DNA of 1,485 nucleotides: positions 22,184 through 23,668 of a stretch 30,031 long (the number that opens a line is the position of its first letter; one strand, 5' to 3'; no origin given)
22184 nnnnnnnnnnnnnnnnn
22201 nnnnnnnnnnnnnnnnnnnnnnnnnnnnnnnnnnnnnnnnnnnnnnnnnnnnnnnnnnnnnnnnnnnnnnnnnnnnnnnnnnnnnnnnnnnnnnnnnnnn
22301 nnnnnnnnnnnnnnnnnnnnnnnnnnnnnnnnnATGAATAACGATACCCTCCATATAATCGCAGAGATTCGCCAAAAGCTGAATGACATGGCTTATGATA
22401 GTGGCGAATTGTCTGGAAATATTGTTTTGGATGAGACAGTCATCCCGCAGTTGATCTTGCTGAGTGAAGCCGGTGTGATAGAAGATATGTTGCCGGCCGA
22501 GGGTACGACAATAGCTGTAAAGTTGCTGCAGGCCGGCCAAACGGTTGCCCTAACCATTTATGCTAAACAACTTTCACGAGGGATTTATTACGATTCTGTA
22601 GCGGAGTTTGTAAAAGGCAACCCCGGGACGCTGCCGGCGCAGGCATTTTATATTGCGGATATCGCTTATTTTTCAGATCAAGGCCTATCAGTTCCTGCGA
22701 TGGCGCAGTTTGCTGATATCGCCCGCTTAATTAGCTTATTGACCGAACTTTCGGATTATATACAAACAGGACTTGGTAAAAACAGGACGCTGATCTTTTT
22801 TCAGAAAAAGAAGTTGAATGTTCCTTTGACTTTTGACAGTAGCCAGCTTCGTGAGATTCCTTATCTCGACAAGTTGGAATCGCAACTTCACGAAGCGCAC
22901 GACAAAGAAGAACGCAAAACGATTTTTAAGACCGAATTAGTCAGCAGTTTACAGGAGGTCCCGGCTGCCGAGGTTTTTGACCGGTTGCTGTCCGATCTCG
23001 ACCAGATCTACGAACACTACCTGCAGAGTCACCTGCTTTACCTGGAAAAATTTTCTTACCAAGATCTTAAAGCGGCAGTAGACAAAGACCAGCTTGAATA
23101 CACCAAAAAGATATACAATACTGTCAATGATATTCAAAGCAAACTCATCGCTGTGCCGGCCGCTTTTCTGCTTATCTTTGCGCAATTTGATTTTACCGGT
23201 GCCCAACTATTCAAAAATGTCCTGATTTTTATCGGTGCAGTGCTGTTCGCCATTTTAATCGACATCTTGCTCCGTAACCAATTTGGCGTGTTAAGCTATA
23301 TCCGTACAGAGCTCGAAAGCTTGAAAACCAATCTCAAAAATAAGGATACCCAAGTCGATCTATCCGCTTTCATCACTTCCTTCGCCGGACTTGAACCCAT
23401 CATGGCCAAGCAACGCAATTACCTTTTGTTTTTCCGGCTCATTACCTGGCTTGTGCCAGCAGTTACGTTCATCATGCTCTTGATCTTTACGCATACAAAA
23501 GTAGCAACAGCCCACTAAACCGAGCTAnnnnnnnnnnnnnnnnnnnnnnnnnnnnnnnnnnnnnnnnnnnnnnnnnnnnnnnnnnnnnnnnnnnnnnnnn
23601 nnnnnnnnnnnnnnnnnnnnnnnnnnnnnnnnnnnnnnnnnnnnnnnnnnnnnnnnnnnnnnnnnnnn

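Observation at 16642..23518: Ten-gene, tightly coupled, compositionally distinct operon: envelope proteins, a His-Me nuclease and an NdpA-like DNA binder (candidate undescribed defence or conflict system)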

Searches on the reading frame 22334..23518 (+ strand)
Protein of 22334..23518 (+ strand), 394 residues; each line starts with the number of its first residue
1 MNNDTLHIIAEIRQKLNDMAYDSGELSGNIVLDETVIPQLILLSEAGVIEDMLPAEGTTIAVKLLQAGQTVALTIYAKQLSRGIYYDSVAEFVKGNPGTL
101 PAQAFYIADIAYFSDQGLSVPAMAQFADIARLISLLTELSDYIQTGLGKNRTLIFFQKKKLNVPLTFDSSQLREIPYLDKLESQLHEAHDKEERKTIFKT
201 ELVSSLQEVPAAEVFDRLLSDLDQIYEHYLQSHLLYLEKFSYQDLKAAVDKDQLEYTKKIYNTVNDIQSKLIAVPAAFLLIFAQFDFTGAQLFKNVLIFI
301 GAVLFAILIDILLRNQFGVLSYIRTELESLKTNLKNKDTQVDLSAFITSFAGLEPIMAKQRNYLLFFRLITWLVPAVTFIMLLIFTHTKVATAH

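Call 3: search_protein_families(library=pfam, proteins=[window:22334-23518:+], max_evalue=1)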
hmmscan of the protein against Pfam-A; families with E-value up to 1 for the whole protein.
window:22334-23518:+ (394 aa): 1 family
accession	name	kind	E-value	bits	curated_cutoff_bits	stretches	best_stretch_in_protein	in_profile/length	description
PF22128.2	Alp7A_like_C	-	0.22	11.7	22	1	179-267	15-108/156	Alp7A C-terminal domain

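Call 4: search_protein_families(library=padloc, proteins=[window:22334-23518:+], max_evalue=1)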
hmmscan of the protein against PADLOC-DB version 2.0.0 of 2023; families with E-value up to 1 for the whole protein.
window:22334-23518:+ (394 aa): 0 families

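Call 5: search_protein_families(library=ncbifam, proteins=[window:22334-23518:+], max_evalue=1)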
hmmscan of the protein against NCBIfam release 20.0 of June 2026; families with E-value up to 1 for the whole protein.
window:22334-23518:+ (394 aa): 2 families
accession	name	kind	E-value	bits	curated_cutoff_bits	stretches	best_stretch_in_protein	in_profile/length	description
NF053869.1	DS1_2_antiphage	equivalog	3.2e-19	69.3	315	1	104-330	53-285/337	anti-phage protein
NF006206.0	PRK08330.1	equivalog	0.16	11.3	311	1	207-240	156-189/243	biotin--protein ligase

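Call 7: search_protein_families(library=phrogs, proteins=[window:22334-23518:+], max_evalue=0.1)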
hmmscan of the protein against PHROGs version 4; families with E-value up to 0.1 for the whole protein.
window:22334-23518:+ (394 aa): 1 family
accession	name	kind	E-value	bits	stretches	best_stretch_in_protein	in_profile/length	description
phrog_5023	-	unknown function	1.9e-43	150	1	53-389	59-403/412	-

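Call 15: find_encoding_contigs(protein=window:22334-23518:+, flank=10000, max_places=10)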
Protein window:22334-23518:+ (394 aa): 2 contigs read that carry it; 1 place shown.
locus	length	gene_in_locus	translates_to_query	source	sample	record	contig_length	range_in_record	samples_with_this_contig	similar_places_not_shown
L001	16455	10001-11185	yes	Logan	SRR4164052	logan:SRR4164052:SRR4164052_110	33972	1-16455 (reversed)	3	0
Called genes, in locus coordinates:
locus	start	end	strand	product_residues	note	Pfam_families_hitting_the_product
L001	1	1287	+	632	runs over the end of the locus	PF13472:Lipase_GDSL_2 (weak)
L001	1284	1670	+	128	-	PF19588:SxtJ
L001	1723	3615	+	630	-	PF02543:Carbam_trans_N, PF16861:Carbam_trans_C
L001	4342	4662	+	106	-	-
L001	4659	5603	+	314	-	-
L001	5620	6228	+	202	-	-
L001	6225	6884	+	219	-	PF01223:Endonuclease_NS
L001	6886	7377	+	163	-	-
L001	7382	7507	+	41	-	-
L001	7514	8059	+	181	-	-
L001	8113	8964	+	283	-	-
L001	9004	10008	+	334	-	PF04245:NA37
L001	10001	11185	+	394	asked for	-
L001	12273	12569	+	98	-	PF08681:TacA1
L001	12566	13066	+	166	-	PF00583:Acetyltransf_1 (weak), PF13508:Acetyltransf_7 (weak)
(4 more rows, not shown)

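Call 16: find_homologous_proteins(query=window:22334-23518:+, max_evalue=0.001)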
Query window:22334-23518:+ (394 aa): 30 proteins with E <= 0.001 among 7929 candidates.
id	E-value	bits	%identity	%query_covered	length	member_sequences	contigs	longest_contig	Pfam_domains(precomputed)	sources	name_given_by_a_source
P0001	2.0e-248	842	100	100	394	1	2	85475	-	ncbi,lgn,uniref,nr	ncbi:hypothetical protein [Mucilaginibacter polytrichastri]|uniref:Uncharacterized protein n=1 Tax=M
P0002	8.4e-163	560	66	98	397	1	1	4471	-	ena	-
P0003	2.6e-154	532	62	98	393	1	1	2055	-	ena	-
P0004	1.2e-125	438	53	98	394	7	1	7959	-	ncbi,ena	-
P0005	2.4e-120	420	50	98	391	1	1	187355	-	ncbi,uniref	ncbi:hypothetical protein ACFFGT_04175 [Mucilaginibacter angelicae]|uniref:Uncharacterized protein n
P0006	2.1e-111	391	49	97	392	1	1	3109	-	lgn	-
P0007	2.6e-110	387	50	97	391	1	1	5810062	-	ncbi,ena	-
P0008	8.2e-109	383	48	96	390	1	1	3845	-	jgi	jgi:hypothetical protein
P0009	1.0e-108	382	51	97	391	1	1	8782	-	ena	-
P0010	1.5e-107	378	48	98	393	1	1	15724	-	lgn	-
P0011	9.9e-107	376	47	98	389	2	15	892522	-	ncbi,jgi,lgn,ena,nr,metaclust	ncbi:MAG: hypothetical protein J0I32_07955 [Sphingobacteriales bacterium]|nr:hypothetical protein [S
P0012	5.4e-104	367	47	98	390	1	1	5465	-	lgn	-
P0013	8.3e-104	366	47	98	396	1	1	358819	-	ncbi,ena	-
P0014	1.1e-103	366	48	98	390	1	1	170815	-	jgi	-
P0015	3.4e-103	364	46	97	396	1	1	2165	-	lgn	-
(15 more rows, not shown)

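Call 18: find_related_loci(query=A1, collection=genome_contigs, flank=10000)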
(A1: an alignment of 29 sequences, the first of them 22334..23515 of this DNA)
Query A1 (394 aa) in genome_contigs; peptide patterns used: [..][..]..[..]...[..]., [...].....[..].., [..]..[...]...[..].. (x = any residue, [..] = any of these).
118 stretches matched a pattern; 5 encode a relative of the query (tblastn E <= 1e-3); 5 distinct loci.
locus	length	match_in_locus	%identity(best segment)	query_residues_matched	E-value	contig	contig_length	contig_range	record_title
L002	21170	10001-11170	50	1-386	2e-130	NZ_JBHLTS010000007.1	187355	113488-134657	Mucilaginibacter angelicae strain NCAIM B.02415 soapdenovo_K_127_7, whole genome shotgun sequence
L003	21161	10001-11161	47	1-385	2e-118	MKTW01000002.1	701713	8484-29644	MAG: Sphingobacteriales bacterium 44-61 SCNpilot_expt_1000_bf_scaffold_10, whole genome shotgun sequence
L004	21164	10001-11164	50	1-383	9e-117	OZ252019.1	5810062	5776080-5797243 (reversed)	MAG: Ilyomonas sp. isolate dbae6028-de51-4b60-b1a9-253db4e37382 genome assembly, chromosome: 1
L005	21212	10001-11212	45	1-392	4e-110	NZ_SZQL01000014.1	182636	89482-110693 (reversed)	Ilyomonas limi strain 17mud1-8 contig14, whole genome shotgun sequence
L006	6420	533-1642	35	12-384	8e-69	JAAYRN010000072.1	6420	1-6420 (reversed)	MAG: Bacteroidales bacterium isolate AS23ysBPME_200 72687_AS23, whole genome shotgun sequence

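Call 24: find_encoding_contigs(protein=P0002, flank=10000, max_places=3)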
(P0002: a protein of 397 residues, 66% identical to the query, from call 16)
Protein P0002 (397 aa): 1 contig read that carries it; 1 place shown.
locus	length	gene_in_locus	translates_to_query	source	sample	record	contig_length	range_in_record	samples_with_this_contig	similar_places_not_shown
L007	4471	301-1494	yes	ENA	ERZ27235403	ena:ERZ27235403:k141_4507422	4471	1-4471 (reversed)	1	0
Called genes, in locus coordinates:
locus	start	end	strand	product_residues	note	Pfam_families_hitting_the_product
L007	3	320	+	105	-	?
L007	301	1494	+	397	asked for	-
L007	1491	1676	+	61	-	PF09357:RteC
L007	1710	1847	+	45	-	-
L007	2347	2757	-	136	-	PF00903:Glyoxalase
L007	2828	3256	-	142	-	PF00165:HTH_AraC, PF12833:HTH_18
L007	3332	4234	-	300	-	PF01734:Patatin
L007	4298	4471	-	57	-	?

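Call 25: find_encoding_contigs(protein=P0004, flank=10000, max_places=3)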
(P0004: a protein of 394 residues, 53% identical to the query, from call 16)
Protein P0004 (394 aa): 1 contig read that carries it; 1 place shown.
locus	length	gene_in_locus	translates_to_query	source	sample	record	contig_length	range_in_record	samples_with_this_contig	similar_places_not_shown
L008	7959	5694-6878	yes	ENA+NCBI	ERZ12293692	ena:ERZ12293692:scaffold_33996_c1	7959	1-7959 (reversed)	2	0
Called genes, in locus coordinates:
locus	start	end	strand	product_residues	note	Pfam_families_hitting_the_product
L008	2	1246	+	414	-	PF20466:MmeI_TRD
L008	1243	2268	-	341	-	PF20466:MmeI_TRD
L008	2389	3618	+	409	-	PF17293:Arm-DNA-bind_5, PF13102:Phage_int_SAM_5, PF00589:Phage_integrase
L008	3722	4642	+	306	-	-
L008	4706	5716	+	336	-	PF04245:NA37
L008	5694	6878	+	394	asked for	-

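Call 26: find_encoding_contigs(protein=P0010, flank=10000, max_places=3)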
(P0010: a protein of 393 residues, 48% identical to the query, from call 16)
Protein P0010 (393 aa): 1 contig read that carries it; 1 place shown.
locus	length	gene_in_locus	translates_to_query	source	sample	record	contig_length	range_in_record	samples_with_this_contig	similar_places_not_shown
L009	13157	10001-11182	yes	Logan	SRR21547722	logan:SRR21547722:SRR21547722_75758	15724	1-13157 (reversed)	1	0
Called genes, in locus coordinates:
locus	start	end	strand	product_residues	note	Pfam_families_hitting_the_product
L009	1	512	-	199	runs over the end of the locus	PF04542:Sigma70_r2, PF08281:Sigma70_r4_2, PF04545:Sigma70_r4 (weak)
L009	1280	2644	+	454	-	-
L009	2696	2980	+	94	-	-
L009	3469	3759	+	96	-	PF01909:NTP_transf_2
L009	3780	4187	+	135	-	PF01934:HepT-like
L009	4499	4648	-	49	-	-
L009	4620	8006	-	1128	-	PF07693:KAP_NTPase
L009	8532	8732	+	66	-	-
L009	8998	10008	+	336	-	PF04245:NA37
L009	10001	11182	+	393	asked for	-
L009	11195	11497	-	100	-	-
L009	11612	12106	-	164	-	-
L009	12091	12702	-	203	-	PF13102:Phage_int_SAM_5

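Call 42: find_related_loci(query=A1, collection=viral_contigs, flank=8000)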
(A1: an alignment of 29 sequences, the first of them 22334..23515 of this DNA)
Query A1 (394 aa) in viral_contigs; peptide patterns used: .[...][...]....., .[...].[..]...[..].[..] (x = any residue, [..] = any of these).
251 stretches matched a pattern, but none encodes a relative of the query by tblastn (E <= 1e-3).

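Call 43: search_dna_similar(query=window:22334-23515:+, collection=phages, mode=protein, max_evalue=0.001, max_rows=20)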
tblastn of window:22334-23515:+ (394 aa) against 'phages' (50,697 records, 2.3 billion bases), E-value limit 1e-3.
Records with a match: 7; places in all: 7; records where one place covers at least 80% of the query: 3.
Best place of each record, by identity: <60% 7.
By first word of the organism name: Acinetobacter 2; Bacteriophage 2; Klebsiella 2; Sinorhizobium 1.
By host as written in the record: - 4; Klebsiella pneumoniae 2; Sinorhizobium sp. LM21 1.
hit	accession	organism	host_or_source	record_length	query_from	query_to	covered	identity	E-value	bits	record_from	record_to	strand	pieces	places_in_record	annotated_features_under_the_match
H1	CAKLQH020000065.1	Acinetobacter phage MD-2021a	not known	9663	9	390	97%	24.9%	3e-20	99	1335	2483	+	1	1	Uncharacterised protein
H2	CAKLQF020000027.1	Acinetobacter phage MD-2021a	not known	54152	9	390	97%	24.9%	4e-20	99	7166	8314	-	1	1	Uncharacterised protein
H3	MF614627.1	Sinorhizobium phage phi2LM21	Sinorhizobium sp. LM21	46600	65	392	83%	24.4%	2e-18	94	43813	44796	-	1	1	hypothetical protein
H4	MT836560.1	Bacteriophage sp.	human fecal samples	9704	98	392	75%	24.5%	3e-17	90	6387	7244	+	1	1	record has no annotation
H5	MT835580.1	Bacteriophage sp.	human fecal samples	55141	68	370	77%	22.9%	4e-16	86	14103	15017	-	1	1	record has no annotation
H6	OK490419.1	Klebsiella phage Kp4865-4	Klebsiella pneumoniae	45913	57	331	70%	24.6%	1e-18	94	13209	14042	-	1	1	record has no annotation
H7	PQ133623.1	Klebsiella phage P7641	Klebsiella pneumoniae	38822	68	348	71%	22.7%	2e-5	53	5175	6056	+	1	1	hypothetical protein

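Call 44: search_dna_similar(query=window:22334-23515:+, collection=plasmids, mode=protein, max_evalue=0.001, max_rows=20)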
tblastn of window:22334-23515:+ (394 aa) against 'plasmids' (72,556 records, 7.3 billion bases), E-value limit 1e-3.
Records with a match: 7; places in all: 8; records where one place covers at least 80% of the query: 2.
Best place of each record, by identity: <60% 7.
By first word of the organism name: Acinetobacter 1; Methylobacter 1; Sphingomonas 1; Methylobacterium 1; Pseudoalteromonas 1; Cupriavidus 1; Pseudomonas 1.
By predicted mobility (MOB-suite, as given by PLSDB): mobilizable 3; non-mobilizable 3; conjugative 1.
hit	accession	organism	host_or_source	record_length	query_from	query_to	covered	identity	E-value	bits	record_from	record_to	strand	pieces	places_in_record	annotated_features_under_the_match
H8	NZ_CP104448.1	Acinetobacter baumannii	Homo sapiens,sputum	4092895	9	390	97%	24.9%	1e-19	99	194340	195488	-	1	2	none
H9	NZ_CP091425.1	Methylobacter sp. YRD-M1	isolate,wetland soil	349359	101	386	73%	31.0%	8e-33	137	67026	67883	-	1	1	hypothetical protein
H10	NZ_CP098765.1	Sphingomonas aerolata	cloud water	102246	60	392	85%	25.6%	3e-23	109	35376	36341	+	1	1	hypothetical protein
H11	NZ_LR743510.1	Methylobacterium bullatum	-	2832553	111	392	72%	23.4%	1e-17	92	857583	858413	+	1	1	none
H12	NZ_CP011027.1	Pseudoalteromonas arctica A 37-1-2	seawater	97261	125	353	58%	21.7%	7e-6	56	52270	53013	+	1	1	hypothetical protein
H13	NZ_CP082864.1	Cupriavidus pauculus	-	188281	205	374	43%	26.7%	1e-8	65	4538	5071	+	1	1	hypothetical protein | nitrilase-related carbon-nitrogen hydrolase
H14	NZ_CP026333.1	Pseudomonas sp. XWY-1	cell culture,Rice Fields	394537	178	327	38%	22.4%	1e-4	52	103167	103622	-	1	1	hypothetical protein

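Call 45: get_annotated_region(hit=H3, flank=4000)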
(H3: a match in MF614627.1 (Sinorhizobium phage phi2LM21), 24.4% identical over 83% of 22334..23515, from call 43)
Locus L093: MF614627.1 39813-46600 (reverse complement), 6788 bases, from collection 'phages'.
description: Sinorhizobium phage phi2LM21, complete genome.
organism: Sinorhizobium phage phi2LM21 (NCBI taxid 2029632)
taxonomy: Viruses; Duplodnaviria; Heunggongvirae; Uroviricota; Caudoviricetes
host: Sinorhizobium sp. LM21; source: -; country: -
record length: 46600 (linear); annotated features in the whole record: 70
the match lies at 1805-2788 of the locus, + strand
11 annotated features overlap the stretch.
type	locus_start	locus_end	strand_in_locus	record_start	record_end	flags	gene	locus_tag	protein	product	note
CDS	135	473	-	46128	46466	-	-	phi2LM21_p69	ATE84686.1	hypothetical protein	-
CDS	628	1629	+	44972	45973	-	-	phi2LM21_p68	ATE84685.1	nucleoid-associated protein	-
CDS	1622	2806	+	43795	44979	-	-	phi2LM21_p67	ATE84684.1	hypothetical protein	-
CDS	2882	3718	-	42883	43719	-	-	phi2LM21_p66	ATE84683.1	adenine specific DNA methyltransferase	-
CDS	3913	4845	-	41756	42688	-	-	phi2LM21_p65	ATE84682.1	ATP-dependent DNA ligase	NHEJ DBS DNA repair ligase clustered with Ku protein, LigD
CDS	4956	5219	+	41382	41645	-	-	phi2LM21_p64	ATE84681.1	hypothetical protein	-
CDS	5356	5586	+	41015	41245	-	-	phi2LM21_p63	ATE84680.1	hypothetical protein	-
CDS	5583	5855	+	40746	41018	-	-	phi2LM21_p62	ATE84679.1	hypothetical protein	-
CDS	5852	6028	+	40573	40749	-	-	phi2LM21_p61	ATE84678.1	hypothetical protein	-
CDS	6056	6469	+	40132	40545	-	-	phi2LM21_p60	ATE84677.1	hypothetical protein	-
CDS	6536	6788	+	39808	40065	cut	-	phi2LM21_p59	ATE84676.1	hypothetical protein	-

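Call 46: get_annotated_region(hit=H9, flank=5000)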
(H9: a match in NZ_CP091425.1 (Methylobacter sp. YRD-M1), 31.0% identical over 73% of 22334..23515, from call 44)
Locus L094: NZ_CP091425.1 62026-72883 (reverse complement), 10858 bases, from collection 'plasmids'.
description: Methylobacter sp. YRD-M1 plasmid unnamed1, complete sequence
organism: Methylobacter sp. YRD-M1 (NCBI taxid 2911520)
taxonomy: Bacteria; Pseudomonadota; Gammaproteobacteria; Methylococcales; Methylococcaceae; Methylobacter; Methylobacter sp. YRD-M1
host: -; source: isolate,wetland soil; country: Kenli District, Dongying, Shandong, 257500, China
typing (MOB-suite, as given by PLSDB): non-mobilizable
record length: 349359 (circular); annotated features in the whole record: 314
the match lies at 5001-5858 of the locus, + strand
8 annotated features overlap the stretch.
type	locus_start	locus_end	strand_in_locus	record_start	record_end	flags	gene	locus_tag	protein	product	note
CDS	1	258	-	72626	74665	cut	-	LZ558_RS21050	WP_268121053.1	hypothetical protein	-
CDS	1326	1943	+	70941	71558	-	-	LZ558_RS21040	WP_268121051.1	uracil-DNA glycosylase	-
CDS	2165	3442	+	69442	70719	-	-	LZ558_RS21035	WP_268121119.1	IS256 family transposase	-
CDS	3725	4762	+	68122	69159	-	-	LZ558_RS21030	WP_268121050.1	nucleoid-associated protein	-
CDS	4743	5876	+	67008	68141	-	-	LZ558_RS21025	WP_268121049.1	hypothetical protein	-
CDS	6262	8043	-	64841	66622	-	-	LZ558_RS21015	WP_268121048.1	ATP-dependent helicase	-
CDS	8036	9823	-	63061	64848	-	-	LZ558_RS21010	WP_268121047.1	AAA family ATPase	-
CDS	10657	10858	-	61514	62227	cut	-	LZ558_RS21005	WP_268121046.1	hypothetical protein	-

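Call 47: get_annotated_region(hit=H2, flank=4000)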
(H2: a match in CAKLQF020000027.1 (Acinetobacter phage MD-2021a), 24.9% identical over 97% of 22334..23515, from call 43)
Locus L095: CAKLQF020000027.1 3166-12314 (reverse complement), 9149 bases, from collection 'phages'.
description: Acinetobacter phage MD-2021a strain 5899STDY8049186 genome assembly, contig: ERS3583562SCcontig000027, whole genome shotgun sequence.
organism: Acinetobacter phage MD-2021a (NCBI taxid 2899278)
taxonomy: Viruses; Duplodnaviria; Heunggongvirae; Uroviricota; Caudoviricetes
host: -; source: not known; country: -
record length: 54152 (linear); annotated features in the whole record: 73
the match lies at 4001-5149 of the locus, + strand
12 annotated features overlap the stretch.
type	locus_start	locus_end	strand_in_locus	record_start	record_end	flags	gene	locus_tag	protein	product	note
CDS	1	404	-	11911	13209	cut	umuC_3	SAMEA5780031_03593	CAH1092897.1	DNA-directed DNA polymerase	-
CDS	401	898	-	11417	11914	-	umuD_3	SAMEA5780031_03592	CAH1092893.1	DNA polymerase V subunit UmuD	-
CDS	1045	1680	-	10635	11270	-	-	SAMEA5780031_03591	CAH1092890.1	Uncharacterised ACR, COG2135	-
CDS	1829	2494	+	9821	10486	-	-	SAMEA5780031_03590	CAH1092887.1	Uncharacterised protein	-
CDS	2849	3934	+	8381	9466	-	ndpA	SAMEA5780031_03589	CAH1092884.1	nucleoid-associated protein NdpA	-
CDS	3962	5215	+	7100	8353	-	-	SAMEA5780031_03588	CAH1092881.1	Uncharacterised protein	-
CDS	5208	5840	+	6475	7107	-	-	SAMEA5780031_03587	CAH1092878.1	Uncharacterised protein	-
CDS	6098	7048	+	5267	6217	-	-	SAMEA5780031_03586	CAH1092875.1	Uncharacterised protein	-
CDS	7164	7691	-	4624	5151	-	-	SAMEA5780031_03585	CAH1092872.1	Uncharacterised protein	-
CDS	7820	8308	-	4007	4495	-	-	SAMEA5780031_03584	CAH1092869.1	Uncharacterised protein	-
CDS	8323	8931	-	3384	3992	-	-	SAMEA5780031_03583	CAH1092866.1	Uncharacterised protein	-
CDS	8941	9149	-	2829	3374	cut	-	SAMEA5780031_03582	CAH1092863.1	Pyocin large subunit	-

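Call 48: get_annotated_region(hit=H6, flank=3000)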
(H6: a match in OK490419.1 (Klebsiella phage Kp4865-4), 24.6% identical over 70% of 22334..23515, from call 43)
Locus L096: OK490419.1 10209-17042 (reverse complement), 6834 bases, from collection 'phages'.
description: UNVERIFIED: Klebsiella phage Kp4865-4, complete genome.
organism: Klebsiella phage Kp4865-4 (NCBI taxid 2895876)
taxonomy: Viruses; Duplodnaviria; Heunggongvirae; Uroviricota; Caudoviricetes
host: Klebsiella pneumoniae; source: -; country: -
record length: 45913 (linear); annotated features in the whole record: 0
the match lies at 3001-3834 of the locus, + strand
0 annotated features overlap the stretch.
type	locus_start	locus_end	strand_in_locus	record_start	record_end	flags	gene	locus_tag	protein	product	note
